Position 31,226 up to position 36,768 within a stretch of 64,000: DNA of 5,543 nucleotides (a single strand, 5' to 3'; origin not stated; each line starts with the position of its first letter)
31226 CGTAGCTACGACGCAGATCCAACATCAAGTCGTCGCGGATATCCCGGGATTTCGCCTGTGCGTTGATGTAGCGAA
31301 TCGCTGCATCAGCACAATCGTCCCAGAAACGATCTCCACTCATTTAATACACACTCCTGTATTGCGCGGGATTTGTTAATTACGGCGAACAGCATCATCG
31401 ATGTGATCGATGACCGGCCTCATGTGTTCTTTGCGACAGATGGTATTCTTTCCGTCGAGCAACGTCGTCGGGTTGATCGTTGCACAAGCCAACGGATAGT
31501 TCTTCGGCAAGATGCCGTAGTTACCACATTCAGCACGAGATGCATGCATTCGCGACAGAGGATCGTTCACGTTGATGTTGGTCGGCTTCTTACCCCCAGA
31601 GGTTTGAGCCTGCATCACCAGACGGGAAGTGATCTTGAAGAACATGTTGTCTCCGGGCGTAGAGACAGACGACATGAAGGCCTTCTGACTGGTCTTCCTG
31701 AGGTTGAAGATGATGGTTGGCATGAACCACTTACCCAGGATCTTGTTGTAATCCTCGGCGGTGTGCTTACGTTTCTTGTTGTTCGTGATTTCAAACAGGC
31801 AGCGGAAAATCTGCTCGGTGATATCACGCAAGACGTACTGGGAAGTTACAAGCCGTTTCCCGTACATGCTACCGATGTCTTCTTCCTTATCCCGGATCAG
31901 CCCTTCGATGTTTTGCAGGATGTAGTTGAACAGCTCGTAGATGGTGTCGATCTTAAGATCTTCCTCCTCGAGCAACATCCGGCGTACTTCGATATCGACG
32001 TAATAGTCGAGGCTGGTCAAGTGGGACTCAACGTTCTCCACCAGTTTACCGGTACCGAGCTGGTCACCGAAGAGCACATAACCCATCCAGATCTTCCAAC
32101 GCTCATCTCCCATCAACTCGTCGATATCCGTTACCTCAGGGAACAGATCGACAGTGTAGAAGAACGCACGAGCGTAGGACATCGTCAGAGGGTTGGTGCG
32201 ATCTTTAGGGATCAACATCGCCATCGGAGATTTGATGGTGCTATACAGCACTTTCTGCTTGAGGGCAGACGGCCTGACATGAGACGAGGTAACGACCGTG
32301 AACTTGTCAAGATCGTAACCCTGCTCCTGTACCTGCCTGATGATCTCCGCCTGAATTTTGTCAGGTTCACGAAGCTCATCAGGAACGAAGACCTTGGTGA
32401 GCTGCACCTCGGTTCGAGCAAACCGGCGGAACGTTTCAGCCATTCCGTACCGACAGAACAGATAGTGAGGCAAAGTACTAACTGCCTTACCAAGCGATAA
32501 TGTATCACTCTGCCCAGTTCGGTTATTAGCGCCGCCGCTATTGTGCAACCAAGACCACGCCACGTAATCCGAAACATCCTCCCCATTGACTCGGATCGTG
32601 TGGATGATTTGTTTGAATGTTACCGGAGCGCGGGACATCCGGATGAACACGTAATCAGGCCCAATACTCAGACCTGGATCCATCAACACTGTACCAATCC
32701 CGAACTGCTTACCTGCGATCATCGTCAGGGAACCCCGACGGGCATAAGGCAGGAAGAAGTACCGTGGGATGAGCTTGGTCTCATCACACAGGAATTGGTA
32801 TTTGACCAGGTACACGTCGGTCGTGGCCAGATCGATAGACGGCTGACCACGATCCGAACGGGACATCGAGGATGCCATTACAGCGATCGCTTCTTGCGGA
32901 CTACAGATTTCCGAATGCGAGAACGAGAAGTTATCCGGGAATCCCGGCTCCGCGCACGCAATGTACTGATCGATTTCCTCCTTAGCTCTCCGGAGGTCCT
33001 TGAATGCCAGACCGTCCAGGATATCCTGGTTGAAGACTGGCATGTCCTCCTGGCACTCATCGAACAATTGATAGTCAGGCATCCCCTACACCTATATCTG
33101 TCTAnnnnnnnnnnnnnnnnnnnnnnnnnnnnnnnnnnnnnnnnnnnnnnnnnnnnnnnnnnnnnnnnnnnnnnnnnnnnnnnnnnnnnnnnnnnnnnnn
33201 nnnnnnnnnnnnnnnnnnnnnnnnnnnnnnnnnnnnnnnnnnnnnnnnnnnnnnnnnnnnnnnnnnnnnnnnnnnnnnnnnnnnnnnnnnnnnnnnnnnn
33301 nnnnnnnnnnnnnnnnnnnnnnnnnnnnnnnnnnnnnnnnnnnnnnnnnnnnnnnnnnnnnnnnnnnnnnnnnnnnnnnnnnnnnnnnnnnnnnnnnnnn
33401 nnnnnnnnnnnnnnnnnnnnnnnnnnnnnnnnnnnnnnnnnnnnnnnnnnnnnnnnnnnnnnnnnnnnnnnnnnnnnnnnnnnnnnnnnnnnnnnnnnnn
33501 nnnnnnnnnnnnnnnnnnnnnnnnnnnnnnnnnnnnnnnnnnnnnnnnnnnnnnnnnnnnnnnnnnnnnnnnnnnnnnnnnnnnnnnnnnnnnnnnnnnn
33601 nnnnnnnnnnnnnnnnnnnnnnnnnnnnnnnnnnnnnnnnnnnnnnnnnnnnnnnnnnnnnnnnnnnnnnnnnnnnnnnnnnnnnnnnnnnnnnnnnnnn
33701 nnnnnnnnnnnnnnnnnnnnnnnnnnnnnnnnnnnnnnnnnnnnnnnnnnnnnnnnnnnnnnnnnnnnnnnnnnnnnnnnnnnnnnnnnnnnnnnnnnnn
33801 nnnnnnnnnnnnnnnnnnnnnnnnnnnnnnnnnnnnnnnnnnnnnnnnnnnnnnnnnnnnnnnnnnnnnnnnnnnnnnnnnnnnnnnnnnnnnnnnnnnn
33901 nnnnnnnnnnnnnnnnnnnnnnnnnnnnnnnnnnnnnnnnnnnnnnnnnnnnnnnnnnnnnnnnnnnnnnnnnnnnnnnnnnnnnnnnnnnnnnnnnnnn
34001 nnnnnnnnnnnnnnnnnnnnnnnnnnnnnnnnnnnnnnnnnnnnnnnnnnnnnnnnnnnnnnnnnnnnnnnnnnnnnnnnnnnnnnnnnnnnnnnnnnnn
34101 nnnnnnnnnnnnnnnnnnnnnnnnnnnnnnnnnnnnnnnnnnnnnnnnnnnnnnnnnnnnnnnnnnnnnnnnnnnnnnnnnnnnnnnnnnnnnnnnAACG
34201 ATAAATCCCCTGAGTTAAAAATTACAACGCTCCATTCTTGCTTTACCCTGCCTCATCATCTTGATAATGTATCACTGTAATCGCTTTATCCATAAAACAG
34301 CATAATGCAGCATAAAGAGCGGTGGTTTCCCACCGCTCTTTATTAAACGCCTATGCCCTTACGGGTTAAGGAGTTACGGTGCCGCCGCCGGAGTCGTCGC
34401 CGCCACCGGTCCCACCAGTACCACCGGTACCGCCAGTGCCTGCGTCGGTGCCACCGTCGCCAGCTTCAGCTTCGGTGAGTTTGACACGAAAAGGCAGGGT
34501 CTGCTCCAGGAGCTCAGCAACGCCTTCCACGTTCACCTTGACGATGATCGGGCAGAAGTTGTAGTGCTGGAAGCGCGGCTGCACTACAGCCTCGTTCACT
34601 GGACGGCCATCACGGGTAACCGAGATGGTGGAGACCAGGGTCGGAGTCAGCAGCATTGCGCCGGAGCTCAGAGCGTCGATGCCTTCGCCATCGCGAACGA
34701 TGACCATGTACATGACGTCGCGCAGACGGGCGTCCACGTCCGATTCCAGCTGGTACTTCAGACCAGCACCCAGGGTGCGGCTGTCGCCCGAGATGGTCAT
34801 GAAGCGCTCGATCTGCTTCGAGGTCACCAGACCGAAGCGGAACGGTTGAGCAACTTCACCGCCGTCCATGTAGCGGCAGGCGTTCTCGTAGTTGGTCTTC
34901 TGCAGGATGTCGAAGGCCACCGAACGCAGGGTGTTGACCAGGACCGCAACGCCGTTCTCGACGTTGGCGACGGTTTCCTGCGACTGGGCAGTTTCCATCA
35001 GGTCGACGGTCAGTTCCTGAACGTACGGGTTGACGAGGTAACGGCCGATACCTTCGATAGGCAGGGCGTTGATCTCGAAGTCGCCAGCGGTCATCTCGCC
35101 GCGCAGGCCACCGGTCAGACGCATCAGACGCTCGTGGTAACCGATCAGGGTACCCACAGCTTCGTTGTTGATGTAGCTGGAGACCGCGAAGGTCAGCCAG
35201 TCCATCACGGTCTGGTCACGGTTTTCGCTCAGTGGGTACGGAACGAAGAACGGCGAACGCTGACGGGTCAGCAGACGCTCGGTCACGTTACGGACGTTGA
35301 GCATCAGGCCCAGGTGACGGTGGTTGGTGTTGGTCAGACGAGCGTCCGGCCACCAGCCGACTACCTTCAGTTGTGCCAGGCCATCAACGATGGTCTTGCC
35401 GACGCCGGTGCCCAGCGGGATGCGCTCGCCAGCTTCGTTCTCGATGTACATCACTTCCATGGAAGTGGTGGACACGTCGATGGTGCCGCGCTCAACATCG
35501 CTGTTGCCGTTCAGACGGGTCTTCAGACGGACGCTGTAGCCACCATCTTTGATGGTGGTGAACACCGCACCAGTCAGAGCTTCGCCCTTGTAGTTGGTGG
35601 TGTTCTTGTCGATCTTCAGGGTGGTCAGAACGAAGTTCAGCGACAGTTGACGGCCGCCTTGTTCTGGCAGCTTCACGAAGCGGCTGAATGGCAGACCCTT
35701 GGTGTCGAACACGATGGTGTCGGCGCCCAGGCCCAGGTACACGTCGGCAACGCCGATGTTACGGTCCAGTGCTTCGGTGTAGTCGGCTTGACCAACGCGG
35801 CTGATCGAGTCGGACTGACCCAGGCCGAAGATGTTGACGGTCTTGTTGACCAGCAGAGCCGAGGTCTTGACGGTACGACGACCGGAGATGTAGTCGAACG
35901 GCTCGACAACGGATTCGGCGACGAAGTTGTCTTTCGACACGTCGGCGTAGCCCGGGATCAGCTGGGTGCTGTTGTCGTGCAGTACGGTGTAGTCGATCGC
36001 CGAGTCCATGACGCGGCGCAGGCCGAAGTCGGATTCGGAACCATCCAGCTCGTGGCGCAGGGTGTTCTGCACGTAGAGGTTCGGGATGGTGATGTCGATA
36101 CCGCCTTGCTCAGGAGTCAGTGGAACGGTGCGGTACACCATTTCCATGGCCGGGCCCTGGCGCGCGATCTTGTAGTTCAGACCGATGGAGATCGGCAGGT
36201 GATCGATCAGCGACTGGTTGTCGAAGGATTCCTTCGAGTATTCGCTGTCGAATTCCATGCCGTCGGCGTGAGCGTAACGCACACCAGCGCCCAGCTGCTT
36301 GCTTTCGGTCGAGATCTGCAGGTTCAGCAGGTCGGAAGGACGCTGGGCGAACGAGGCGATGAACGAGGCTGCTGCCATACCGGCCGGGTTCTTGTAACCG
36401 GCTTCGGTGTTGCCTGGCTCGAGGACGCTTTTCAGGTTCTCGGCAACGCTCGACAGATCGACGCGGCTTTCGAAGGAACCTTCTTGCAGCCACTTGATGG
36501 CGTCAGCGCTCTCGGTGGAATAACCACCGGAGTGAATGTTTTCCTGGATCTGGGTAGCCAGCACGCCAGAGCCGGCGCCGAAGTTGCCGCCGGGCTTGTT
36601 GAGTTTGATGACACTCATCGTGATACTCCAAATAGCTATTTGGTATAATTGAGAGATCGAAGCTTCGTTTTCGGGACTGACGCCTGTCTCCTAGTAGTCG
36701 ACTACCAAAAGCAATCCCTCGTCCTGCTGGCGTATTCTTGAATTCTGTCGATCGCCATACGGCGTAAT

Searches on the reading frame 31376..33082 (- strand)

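Call 58: search_protein_families(library=phrogs, proteins=[window:31376-33082:-], max_evalue=0.00001)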
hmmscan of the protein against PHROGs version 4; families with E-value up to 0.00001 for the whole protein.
window:31376-33082:- (568 aa): 1 family
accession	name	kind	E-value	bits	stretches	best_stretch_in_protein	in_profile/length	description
phrog_2943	-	DNA, RNA and nucleotide metabolism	7.9e-120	401.8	1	3-567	2-532/535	polymerase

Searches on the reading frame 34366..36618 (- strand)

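Call 58: search_protein_families(library=phrogs, proteins=[window:34366-36618:-], max_evalue=0.00001)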
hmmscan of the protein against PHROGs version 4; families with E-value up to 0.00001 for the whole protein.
window:34366-36618:- (750 aa): 1 family
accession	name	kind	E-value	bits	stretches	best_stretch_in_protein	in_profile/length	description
phrog_3231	-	head and packaging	8.3e-123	411.9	1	81-728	79-737/746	major head protein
